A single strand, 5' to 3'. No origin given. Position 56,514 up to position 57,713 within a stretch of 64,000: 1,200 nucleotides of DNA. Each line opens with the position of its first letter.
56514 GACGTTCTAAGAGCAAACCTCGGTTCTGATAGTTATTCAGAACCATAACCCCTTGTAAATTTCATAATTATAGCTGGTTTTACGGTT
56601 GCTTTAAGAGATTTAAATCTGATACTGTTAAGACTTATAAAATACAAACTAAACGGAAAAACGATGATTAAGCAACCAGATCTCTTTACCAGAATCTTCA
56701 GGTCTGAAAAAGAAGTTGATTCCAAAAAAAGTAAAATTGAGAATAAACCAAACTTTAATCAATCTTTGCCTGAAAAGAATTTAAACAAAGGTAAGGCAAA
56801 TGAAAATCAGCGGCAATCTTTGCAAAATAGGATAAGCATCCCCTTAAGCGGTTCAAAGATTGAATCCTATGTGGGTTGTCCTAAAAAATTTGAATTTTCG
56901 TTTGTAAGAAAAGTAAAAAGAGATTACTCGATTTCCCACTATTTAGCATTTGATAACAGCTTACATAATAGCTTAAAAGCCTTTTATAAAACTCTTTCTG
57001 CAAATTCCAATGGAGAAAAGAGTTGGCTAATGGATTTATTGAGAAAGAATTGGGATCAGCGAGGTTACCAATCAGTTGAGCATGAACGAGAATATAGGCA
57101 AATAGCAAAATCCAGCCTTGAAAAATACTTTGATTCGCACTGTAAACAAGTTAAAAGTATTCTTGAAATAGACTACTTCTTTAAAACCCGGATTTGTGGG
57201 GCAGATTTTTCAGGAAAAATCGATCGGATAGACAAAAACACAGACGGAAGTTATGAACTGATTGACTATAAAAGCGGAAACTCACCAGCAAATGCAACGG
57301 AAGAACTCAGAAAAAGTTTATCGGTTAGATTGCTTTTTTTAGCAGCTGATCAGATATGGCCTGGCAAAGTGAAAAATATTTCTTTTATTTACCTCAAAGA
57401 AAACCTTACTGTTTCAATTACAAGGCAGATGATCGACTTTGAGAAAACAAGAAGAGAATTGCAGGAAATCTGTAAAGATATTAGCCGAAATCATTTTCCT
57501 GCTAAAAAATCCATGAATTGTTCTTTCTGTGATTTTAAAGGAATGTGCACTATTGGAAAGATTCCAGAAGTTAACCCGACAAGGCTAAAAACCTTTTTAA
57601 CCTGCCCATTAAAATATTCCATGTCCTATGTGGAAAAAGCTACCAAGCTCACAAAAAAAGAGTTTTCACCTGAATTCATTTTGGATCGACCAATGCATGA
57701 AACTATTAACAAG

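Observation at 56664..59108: Single polypeptide containing three tandem Cas4/AddB-like PD-(D/E)XK nuclease domains, each with its own four-Cys cluster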

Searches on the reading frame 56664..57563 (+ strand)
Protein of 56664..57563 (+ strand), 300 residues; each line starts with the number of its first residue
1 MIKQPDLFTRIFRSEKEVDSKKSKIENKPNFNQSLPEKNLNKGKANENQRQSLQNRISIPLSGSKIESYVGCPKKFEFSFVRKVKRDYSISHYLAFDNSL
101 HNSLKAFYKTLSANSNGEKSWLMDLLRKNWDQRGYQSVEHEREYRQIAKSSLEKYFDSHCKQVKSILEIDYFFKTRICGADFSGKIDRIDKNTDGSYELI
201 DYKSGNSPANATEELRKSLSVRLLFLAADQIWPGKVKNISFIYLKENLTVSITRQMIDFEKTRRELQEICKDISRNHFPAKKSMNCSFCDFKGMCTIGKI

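Call 6: search_protein_families(library=pfam, proteins=[window:56664-57563:+], max_evalue=1)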
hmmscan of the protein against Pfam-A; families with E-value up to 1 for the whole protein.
seq(300 aa): 5 families
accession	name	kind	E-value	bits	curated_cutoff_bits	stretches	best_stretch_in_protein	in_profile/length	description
PF12705.13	PDDEXK_1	-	6.3e-28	98.8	22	1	61-295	2-246/247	PD-(D/E)XK nuclease superfamily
PF01930.23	Cas_Cas4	-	0.00015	22.4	22.7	1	183-296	53-159/160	Domain of unknown function DUF83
PF18404.7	Glyco_transf_24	-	0.024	14.5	25.7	1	169-243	31-103/268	Glucosyltransferase 24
PF16246.10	DUF4903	-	0.066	13.3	25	1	70-170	46-150/190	Domain of unknown function (DUF4903)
PF25429.1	zf-POGZ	-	0.18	12.7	27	1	274-296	13-35/43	POGZ-like double zinc finger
